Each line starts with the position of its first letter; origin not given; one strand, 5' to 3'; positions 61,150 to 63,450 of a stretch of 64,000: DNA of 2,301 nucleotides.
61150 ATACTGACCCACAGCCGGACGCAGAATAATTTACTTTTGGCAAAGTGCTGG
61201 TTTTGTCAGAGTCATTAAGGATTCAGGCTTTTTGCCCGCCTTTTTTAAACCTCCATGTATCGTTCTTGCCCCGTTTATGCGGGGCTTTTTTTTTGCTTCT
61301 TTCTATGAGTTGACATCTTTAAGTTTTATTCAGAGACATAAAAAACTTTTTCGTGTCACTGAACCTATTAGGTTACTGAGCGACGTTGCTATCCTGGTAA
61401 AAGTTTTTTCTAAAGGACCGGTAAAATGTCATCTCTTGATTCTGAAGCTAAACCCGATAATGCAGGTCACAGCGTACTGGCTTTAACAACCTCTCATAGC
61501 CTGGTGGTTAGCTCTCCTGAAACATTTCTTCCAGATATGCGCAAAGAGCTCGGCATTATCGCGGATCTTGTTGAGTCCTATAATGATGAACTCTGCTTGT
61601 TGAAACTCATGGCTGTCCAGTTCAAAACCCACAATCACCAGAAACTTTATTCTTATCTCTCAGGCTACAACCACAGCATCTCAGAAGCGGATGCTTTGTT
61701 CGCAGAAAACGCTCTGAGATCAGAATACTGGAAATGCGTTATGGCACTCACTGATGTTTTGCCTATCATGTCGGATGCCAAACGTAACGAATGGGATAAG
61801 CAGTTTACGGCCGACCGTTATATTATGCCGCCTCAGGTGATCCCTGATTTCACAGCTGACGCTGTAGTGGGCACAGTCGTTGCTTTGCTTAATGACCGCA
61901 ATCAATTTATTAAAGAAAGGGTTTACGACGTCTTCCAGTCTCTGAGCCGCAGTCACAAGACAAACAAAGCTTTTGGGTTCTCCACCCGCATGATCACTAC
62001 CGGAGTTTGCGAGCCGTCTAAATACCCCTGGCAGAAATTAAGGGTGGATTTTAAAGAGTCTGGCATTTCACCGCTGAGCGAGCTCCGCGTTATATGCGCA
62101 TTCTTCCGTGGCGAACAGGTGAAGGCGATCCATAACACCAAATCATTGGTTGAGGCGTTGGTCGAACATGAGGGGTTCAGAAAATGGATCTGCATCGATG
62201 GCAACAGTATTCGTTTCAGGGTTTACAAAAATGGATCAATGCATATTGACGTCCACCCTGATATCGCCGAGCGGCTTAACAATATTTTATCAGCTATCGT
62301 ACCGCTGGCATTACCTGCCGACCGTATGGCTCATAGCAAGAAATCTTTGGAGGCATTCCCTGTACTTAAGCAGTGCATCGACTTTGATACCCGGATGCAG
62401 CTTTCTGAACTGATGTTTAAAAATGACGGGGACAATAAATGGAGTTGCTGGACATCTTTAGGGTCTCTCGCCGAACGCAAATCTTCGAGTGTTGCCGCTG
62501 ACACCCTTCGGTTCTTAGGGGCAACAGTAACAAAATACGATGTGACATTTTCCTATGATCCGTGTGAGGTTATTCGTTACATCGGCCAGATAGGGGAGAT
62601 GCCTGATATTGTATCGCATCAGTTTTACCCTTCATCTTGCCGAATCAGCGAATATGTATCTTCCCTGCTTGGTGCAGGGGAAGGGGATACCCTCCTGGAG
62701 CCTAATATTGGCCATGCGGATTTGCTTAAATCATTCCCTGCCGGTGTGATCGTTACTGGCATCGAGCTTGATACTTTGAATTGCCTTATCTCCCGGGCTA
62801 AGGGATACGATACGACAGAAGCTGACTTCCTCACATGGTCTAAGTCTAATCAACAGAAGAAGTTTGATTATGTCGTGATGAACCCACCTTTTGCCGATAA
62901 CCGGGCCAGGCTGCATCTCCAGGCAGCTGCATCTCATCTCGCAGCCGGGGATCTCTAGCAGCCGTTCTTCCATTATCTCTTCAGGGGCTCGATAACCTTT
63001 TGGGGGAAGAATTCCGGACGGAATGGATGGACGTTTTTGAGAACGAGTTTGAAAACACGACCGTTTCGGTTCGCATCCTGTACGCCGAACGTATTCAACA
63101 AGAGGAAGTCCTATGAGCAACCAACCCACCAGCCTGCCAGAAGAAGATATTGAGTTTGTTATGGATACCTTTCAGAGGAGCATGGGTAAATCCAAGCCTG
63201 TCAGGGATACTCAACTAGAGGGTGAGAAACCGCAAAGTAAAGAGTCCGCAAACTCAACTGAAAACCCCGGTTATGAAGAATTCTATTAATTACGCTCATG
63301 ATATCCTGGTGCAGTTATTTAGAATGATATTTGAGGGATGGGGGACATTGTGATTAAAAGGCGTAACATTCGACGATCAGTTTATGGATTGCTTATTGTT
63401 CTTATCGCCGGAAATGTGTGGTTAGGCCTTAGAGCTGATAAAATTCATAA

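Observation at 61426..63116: N6-adenine methyltransferase gene interrupted by a frameshift at a G4 run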

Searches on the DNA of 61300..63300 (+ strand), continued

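Call 19: get_annotated_region(hit=H33, flank=20000)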
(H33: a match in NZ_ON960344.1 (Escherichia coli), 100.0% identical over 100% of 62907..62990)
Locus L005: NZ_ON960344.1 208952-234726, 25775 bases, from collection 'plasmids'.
description: Escherichia coli strain HLJ255 plasmid pEC_HLJ255, complete sequence
organism: Escherichia coli (NCBI taxid 562)
taxonomy: Bacteria; Pseudomonadota; Gammaproteobacteria; Enterobacterales; Enterobacteriaceae; Escherichia; Escherichia coli
host: -; source: -; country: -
typing (MOB-suite, as given by PLSDB): non-mobilizable; replicon IncHI2A,IncN,rep_cluster_1088; mating-pair formation MPF_F
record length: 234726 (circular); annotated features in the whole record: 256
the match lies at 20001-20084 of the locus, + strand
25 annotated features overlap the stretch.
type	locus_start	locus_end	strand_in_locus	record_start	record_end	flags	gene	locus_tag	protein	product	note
CDS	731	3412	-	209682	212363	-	-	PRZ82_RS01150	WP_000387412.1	TraC family protein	-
CDS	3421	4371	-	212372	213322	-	trhV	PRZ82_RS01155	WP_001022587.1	IncHI-type conjugal transfer lipoprotein TrhV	-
CDS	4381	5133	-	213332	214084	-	htdT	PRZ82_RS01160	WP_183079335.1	protein-disulfide isomerase HtdT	-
CDS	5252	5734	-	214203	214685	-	-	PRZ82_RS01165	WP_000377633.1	hypothetical protein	-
CDS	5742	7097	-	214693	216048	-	trhB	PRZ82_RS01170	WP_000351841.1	IncHI-type conjugal transfer protein TrhB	-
CDS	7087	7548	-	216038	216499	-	htdO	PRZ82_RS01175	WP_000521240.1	plasmid transfer protein HtdO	-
CDS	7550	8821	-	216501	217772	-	-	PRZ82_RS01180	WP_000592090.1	type-F conjugative transfer system secretin TraK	-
CDS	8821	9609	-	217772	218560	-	-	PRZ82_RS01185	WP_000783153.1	TraE/TraK family type IV conjugative transfer system protein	-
CDS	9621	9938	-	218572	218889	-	-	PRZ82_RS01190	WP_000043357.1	type IV conjugative transfer system protein TraL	-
CDS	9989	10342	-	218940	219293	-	-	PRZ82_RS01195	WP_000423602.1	hypothetical protein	-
CDS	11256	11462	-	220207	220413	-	-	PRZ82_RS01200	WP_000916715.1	hypothetical protein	-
CDS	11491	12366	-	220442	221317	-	-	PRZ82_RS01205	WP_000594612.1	RepB family plasmid replication initiator protein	GO:0006270 - DNA replication initiation [Evidence IEA]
CDS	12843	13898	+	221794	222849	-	-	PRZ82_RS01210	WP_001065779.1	hypothetical protein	-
CDS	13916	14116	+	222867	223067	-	-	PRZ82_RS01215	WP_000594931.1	hypothetical protein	-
CDS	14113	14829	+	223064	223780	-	-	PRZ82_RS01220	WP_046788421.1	zinc finger-like domain-containing protein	-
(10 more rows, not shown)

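Call 20: get_annotated_region(hit=H35, flank=20000)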
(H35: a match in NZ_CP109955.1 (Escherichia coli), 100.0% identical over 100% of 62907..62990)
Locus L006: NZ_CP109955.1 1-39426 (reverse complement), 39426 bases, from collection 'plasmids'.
description: Escherichia coli strain NC22 plasmid p2, complete sequence
organism: Escherichia coli (NCBI taxid 562)
taxonomy: Bacteria; Pseudomonadota; Gammaproteobacteria; Enterobacterales; Enterobacteriaceae; Escherichia; Escherichia coli
host: -; source: duck,whole organism,brain; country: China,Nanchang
typing (MOB-suite, as given by PLSDB): conjugative; replicon IncHI2A,rep_cluster_1088; relaxase MOBH; mating-pair formation MPF_F
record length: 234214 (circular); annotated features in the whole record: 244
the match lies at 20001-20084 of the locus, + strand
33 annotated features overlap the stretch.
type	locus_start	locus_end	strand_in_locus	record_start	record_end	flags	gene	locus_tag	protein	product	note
CDS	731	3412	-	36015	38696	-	-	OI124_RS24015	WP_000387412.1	TraC family protein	-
CDS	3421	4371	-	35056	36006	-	trhV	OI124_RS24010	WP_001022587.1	IncHI-type conjugal transfer lipoprotein TrhV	-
CDS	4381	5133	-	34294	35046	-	htdT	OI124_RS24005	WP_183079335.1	protein-disulfide isomerase HtdT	-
CDS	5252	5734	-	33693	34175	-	-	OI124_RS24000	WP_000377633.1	hypothetical protein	-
CDS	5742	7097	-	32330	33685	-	trhB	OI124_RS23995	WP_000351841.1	IncHI-type conjugal transfer protein TrhB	-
CDS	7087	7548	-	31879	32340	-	htdO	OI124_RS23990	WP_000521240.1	plasmid transfer protein HtdO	-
CDS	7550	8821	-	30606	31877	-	-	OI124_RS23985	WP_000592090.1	type-F conjugative transfer system secretin TraK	-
CDS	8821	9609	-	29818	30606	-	-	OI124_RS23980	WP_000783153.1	TraE/TraK family type IV conjugative transfer system protein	-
CDS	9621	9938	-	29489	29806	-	-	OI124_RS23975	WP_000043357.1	type IV conjugative transfer system protein TraL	-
CDS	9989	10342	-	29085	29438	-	-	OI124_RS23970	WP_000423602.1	hypothetical protein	-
CDS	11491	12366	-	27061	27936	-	-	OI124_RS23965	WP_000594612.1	RepB family plasmid replication initiator protein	GO:0006270 - DNA replication initiation [Evidence IEA]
CDS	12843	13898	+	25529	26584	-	-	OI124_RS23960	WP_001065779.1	hypothetical protein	-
CDS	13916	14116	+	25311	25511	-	-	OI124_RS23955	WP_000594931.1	hypothetical protein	-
CDS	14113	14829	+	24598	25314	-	-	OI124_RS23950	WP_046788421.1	zinc finger-like domain-containing protein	-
CDS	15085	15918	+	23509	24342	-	-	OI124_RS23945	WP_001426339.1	hypothetical protein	-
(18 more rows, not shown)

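Call 21: get_annotated_region(hit=H38, flank=20000)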
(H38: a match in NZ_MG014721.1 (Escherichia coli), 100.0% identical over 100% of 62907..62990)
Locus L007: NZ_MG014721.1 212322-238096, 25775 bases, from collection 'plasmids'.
description: Escherichia coli strain FS11Y5C plasmid pFS11Y5CT, complete sequence
organism: Escherichia coli (NCBI taxid 562)
taxonomy: Bacteria; Pseudomonadota; Gammaproteobacteria; Enterobacterales; Enterobacteriaceae; Escherichia; Escherichia coli
host: -; source: duck; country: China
typing (MOB-suite, as given by PLSDB): conjugative; replicon IncHI2A,IncN,rep_cluster_1088; relaxase MOBH; mating-pair formation MPF_F
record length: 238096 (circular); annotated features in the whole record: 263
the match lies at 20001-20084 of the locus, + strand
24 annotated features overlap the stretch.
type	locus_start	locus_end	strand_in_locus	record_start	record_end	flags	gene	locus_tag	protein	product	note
CDS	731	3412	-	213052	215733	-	-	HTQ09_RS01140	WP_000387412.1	TraC family protein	-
CDS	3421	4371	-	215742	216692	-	trhV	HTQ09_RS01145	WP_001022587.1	IncHI-type conjugal transfer lipoprotein TrhV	-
CDS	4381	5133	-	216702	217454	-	htdT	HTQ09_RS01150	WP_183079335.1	protein-disulfide isomerase HtdT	-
CDS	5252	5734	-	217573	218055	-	-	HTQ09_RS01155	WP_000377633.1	hypothetical protein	-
CDS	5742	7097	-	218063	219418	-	trhB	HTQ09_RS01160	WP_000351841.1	IncHI-type conjugal transfer protein TrhB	-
CDS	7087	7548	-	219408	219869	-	htdO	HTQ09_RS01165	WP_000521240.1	plasmid transfer protein HtdO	-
CDS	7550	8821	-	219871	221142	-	-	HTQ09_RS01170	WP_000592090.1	type-F conjugative transfer system secretin TraK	-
CDS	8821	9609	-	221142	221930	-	-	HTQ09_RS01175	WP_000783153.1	TraE/TraK family type IV conjugative transfer system protein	-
CDS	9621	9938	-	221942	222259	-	-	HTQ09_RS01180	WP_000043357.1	type IV conjugative transfer system protein TraL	-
CDS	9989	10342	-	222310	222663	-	-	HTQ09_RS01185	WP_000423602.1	hypothetical protein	-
CDS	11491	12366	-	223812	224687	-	-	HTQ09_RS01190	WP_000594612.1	RepB family plasmid replication initiator protein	GO:0006270 - DNA replication initiation [Evidence IEA]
CDS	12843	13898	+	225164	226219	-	-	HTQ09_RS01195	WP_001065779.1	hypothetical protein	-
CDS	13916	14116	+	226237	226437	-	-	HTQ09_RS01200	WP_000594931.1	hypothetical protein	-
CDS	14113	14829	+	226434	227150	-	-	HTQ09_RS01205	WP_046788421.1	zinc finger-like domain-containing protein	-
CDS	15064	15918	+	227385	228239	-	-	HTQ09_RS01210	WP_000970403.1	hypothetical protein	-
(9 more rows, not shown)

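Call 22: get_annotated_region(hit=H31, flank=20000)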
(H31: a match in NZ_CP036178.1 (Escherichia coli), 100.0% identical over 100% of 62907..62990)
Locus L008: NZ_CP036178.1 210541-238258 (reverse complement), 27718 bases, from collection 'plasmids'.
description: Escherichia coli strain WCHEC025970 plasmid pCTXM199_025970, complete sequence
organism: Escherichia coli (NCBI taxid 562)
taxonomy: Bacteria; Pseudomonadota; Gammaproteobacteria; Enterobacterales; Enterobacteriaceae; Escherichia; Escherichia coli
host: -; source: Homo sapiens,Pure culture; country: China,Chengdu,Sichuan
typing (MOB-suite, as given by PLSDB): conjugative; replicon IncHI2A,IncN,rep_cluster_1088; relaxase MOBH; mating-pair formation MPF_F
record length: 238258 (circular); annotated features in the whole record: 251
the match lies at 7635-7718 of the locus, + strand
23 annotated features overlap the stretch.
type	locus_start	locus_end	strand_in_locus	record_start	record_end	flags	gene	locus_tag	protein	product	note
CDS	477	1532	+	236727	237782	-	-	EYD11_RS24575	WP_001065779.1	hypothetical protein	-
CDS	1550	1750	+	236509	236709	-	-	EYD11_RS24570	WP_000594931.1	hypothetical protein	-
CDS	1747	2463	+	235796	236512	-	-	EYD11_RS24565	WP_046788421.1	zinc finger-like domain-containing protein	-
CDS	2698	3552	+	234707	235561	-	-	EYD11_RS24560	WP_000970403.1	hypothetical protein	-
CDS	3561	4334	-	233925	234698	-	-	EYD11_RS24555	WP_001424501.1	Dam family site-specific DNA-(adenine-N6)-methyltransferase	GO:0009307 - DNA restriction-modification system [Evidence IEA]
CDS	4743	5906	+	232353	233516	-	-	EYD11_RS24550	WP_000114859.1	hypothetical protein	-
CDS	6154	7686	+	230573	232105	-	-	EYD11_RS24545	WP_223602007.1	DUF4942 domain-containing protein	-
CDS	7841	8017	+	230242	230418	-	-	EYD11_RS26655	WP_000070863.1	hypothetical protein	-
CDS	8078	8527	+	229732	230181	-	-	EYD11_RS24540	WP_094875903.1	hypothetical protein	-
CDS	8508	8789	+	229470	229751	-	-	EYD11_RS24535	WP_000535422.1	hypothetical protein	-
CDS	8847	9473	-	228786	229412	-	-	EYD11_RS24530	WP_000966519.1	hypothetical protein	-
CDS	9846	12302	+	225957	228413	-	-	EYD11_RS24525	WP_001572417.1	Ig-like domain-containing protein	-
CDS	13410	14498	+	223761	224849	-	repHI2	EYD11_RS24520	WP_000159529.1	IncHI-type plasmid replication initiator protein RepHI2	-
CDS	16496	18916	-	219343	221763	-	-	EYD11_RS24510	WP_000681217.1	Ig-like domain-containing protein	-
CDS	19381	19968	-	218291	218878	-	-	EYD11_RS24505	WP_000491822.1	hypothetical protein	-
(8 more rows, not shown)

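Call 23: get_annotated_region(hit=H34, flank=20000)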
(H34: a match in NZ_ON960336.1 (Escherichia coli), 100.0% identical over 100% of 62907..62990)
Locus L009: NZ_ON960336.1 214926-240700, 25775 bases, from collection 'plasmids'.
description: Escherichia coli strain 18FS1-1 plasmid pEC_18FS1-1, complete sequence
organism: Escherichia coli (NCBI taxid 562)
taxonomy: Bacteria; Pseudomonadota; Gammaproteobacteria; Enterobacterales; Enterobacteriaceae; Escherichia; Escherichia coli
host: -; source: -; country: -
typing (MOB-suite, as given by PLSDB): conjugative; replicon IncHI2A,IncN,rep_cluster_1088; relaxase MOBH; mating-pair formation MPF_F
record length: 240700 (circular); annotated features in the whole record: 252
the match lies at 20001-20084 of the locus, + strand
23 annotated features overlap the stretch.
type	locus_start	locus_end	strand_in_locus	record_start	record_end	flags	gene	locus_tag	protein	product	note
CDS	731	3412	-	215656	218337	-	-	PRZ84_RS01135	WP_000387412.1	TraC family protein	-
CDS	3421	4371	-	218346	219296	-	trhV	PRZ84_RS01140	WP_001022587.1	IncHI-type conjugal transfer lipoprotein TrhV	-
CDS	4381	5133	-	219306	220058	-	htdT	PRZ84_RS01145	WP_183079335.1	protein-disulfide isomerase HtdT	-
CDS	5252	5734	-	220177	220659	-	-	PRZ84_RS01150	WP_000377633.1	hypothetical protein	-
CDS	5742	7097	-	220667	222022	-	trhB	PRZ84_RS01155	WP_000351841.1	IncHI-type conjugal transfer protein TrhB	-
CDS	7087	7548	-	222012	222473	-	htdO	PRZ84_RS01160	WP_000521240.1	plasmid transfer protein HtdO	-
CDS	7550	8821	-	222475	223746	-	-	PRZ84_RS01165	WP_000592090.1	type-F conjugative transfer system secretin TraK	-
CDS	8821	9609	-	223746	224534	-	-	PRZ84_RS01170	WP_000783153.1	TraE/TraK family type IV conjugative transfer system protein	-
CDS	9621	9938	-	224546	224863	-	-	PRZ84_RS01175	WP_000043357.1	type IV conjugative transfer system protein TraL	-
CDS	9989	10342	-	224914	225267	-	-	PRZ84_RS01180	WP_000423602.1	hypothetical protein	-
CDS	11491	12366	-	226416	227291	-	-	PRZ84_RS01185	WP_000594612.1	RepB family plasmid replication initiator protein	GO:0006270 - DNA replication initiation [Evidence IEA]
CDS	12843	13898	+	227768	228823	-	-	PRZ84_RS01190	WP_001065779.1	hypothetical protein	-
CDS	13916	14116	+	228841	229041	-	-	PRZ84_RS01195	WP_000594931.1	hypothetical protein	-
CDS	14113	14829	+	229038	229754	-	-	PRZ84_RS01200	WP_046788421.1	zinc finger-like domain-containing protein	-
CDS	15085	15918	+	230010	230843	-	-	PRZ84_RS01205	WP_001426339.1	hypothetical protein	-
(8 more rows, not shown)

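Call 24: get_annotated_region(hit=H36, flank=20000)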
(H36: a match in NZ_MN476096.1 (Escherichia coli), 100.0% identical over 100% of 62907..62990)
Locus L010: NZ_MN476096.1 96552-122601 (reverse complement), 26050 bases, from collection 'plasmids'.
description: Escherichia coli plasmid pHZ010, complete sequence
organism: Escherichia coli (NCBI taxid 562)
taxonomy: Bacteria; Pseudomonadota; Gammaproteobacteria; Enterobacterales; Enterobacteriaceae; Escherichia; Escherichia coli
host: -; source: -; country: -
typing (MOB-suite, as given by PLSDB): conjugative; relaxase MOBH; mating-pair formation MPF_F
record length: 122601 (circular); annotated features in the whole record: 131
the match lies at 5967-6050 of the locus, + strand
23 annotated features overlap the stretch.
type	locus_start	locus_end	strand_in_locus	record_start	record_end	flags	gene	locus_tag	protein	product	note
CDS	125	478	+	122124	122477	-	-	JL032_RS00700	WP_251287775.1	hypothetical protein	-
CDS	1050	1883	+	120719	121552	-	-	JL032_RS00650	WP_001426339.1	hypothetical protein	-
CDS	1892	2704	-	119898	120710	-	-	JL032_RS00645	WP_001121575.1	Dam family site-specific DNA-(adenine-N6)-methyltransferase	GO:0006306 - DNA methylation [Evidence IEA]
CDS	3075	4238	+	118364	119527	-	-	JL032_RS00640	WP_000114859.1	hypothetical protein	-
CDS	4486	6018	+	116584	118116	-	-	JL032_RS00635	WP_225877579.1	DUF4942 domain-containing protein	-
CDS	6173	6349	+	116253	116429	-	-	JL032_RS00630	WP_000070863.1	hypothetical protein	-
CDS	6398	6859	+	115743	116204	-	-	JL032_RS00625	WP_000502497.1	hypothetical protein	-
CDS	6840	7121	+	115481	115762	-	-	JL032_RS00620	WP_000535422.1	hypothetical protein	-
CDS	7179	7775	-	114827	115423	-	-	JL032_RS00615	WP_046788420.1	hypothetical protein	-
CDS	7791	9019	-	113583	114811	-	-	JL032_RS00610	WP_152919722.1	IS3 family transposase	-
CDS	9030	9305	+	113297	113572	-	-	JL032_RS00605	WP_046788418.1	hypothetical protein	-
CDS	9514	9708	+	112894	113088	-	-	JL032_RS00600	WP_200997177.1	DUF4165 domain-containing protein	-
CDS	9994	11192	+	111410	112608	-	-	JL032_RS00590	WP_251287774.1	IS91 family transposase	-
CDS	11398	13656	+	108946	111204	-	-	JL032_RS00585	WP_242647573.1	Ig-like domain-containing protein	-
CDS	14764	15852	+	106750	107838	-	repHI2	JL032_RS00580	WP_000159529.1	IncHI-type plasmid replication initiator protein RepHI2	-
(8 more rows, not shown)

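Call 25: get_annotated_region(hit=H37, flank=20000)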
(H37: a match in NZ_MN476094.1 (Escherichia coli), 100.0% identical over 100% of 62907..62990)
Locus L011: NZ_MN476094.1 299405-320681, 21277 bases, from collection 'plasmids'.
description: Escherichia coli plasmid pHZ003, complete sequence
organism: Escherichia coli (NCBI taxid 562)
taxonomy: Bacteria; Pseudomonadota; Gammaproteobacteria; Enterobacterales; Enterobacteriaceae; Escherichia; Escherichia coli
host: -; source: -; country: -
typing (MOB-suite, as given by PLSDB): non-mobilizable; replicon IncFIA,IncFIB,IncHI2A,rep_cluster_1088; mating-pair formation MPF_F
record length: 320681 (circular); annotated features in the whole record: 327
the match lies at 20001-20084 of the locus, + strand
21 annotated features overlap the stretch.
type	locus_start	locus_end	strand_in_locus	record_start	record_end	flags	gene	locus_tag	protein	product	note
CDS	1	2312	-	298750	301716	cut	-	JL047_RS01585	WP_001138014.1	Tn3-like element TnAs1 family transposase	-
CDS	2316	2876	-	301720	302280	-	-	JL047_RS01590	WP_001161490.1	recombinase family protein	GO:0006310 - DNA recombination [Evidence IEA]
CDS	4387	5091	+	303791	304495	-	-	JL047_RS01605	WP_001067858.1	IS6-like element IS26 family transposase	-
CDS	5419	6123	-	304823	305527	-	-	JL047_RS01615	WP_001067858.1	IS6-like element IS26 family transposase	-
CDS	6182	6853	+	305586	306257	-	-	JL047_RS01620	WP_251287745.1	hypothetical protein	-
CDS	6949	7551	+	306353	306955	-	-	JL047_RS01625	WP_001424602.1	hypothetical protein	-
CDS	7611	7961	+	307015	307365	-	-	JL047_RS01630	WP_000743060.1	hypothetical protein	-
CDS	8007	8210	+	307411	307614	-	-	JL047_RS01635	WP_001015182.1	hypothetical protein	-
CDS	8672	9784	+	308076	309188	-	-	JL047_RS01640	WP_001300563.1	IS4-like element IS421 family transposase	-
CDS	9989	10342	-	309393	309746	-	-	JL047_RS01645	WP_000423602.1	hypothetical protein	-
CDS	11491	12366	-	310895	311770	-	trfA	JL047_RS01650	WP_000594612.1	RepB family plasmid replication initiator protein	-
CDS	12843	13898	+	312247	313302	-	-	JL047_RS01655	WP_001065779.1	hypothetical protein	-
CDS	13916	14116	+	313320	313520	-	-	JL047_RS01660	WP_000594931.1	hypothetical protein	-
CDS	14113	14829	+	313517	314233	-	-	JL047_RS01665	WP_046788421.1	zinc finger-like domain-containing protein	-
CDS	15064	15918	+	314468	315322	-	-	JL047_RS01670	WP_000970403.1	hypothetical protein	-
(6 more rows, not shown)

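Call 26: get_annotated_region(hit=H39, flank=20000)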
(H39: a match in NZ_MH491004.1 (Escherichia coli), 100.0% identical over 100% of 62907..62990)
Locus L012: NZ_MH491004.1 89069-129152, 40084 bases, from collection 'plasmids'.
description: Escherichia coli strain RJ749 plasmid pRJ749, complete sequence
organism: Escherichia coli (NCBI taxid 562)
taxonomy: Bacteria; Pseudomonadota; Gammaproteobacteria; Enterobacterales; Enterobacteriaceae; Escherichia; Escherichia coli
host: -; source: Homo sapiens,blood; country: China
typing (MOB-suite, as given by PLSDB): conjugative; replicon IncHI2A,IncN,rep_cluster_1088; relaxase MOBH; mating-pair formation MPF_F
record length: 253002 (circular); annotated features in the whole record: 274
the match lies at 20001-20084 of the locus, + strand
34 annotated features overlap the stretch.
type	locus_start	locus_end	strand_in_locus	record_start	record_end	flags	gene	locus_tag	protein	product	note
CDS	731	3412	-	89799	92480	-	-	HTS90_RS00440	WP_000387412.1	TraC family protein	-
CDS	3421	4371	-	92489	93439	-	trhV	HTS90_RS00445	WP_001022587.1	IncHI-type conjugal transfer lipoprotein TrhV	-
CDS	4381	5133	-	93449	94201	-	htdT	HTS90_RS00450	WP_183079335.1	protein-disulfide isomerase HtdT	-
CDS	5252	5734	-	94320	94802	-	-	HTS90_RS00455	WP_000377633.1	hypothetical protein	-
CDS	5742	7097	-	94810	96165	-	trhB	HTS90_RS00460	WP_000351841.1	IncHI-type conjugal transfer protein TrhB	-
CDS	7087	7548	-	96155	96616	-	htdO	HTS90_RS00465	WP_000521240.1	plasmid transfer protein HtdO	-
CDS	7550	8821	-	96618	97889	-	-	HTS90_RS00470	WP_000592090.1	type-F conjugative transfer system secretin TraK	-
CDS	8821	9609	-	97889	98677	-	-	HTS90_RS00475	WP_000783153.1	TraE/TraK family type IV conjugative transfer system protein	-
CDS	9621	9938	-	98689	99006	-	-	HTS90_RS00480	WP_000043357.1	type IV conjugative transfer system protein TraL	-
CDS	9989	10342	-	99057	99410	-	-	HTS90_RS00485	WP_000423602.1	hypothetical protein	-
CDS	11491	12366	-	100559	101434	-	-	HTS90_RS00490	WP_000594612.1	RepB family plasmid replication initiator protein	GO:0006270 - DNA replication initiation [Evidence IEA]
CDS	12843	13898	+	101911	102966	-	-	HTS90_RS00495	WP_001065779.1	hypothetical protein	-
CDS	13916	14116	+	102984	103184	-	-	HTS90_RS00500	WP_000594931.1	hypothetical protein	-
CDS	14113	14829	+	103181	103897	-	-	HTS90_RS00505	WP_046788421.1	zinc finger-like domain-containing protein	-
CDS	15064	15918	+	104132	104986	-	-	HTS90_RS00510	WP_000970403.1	hypothetical protein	-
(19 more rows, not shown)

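Call 27: get_annotated_region(hit=H40, flank=20000)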
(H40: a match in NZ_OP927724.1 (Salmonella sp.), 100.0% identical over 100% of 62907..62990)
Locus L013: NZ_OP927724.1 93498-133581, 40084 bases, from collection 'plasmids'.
description: Salmonella sp. strain ZCX plasmid unnamed1, complete sequence
organism: Salmonella sp. (NCBI taxid 599)
taxonomy: Bacteria; Pseudomonadota; Gammaproteobacteria; Enterobacterales; Enterobacteriaceae; Salmonella; Salmonella sp.
host: -; source: -; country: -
typing (MOB-suite, as given by PLSDB): conjugative; replicon IncHI2A,rep_cluster_1088; relaxase MOBH; mating-pair formation MPF_F
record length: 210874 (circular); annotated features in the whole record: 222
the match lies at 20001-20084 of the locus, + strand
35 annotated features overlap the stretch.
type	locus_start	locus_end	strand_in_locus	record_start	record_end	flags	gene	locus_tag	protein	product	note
CDS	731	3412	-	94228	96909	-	-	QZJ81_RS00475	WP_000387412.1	TraC family protein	-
CDS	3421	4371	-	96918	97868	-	trhV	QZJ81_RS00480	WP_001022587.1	IncHI-type conjugal transfer lipoprotein TrhV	-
CDS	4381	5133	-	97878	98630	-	htdT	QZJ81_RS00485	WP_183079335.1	protein-disulfide isomerase HtdT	-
CDS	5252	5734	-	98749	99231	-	-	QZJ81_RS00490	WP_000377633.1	hypothetical protein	-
CDS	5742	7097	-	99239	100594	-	trhB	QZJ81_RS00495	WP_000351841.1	IncHI-type conjugal transfer protein TrhB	-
CDS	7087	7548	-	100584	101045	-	htdO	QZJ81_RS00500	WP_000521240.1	plasmid transfer protein HtdO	-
CDS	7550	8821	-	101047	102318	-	-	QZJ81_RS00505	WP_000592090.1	type-F conjugative transfer system secretin TraK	-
CDS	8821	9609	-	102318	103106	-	-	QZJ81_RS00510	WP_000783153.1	TraE/TraK family type IV conjugative transfer system protein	-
CDS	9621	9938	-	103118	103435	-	-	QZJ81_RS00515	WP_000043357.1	type IV conjugative transfer system protein TraL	-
CDS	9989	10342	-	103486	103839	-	-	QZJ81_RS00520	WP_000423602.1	hypothetical protein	-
CDS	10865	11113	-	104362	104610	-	-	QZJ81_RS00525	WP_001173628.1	hypothetical protein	-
CDS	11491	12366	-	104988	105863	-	trfA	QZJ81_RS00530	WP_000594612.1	RepB family plasmid replication initiator protein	-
CDS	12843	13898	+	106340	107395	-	-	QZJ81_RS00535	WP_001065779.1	hypothetical protein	-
CDS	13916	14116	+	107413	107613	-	-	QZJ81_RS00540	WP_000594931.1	hypothetical protein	-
CDS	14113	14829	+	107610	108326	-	-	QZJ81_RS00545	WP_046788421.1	zinc finger-like domain-containing protein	-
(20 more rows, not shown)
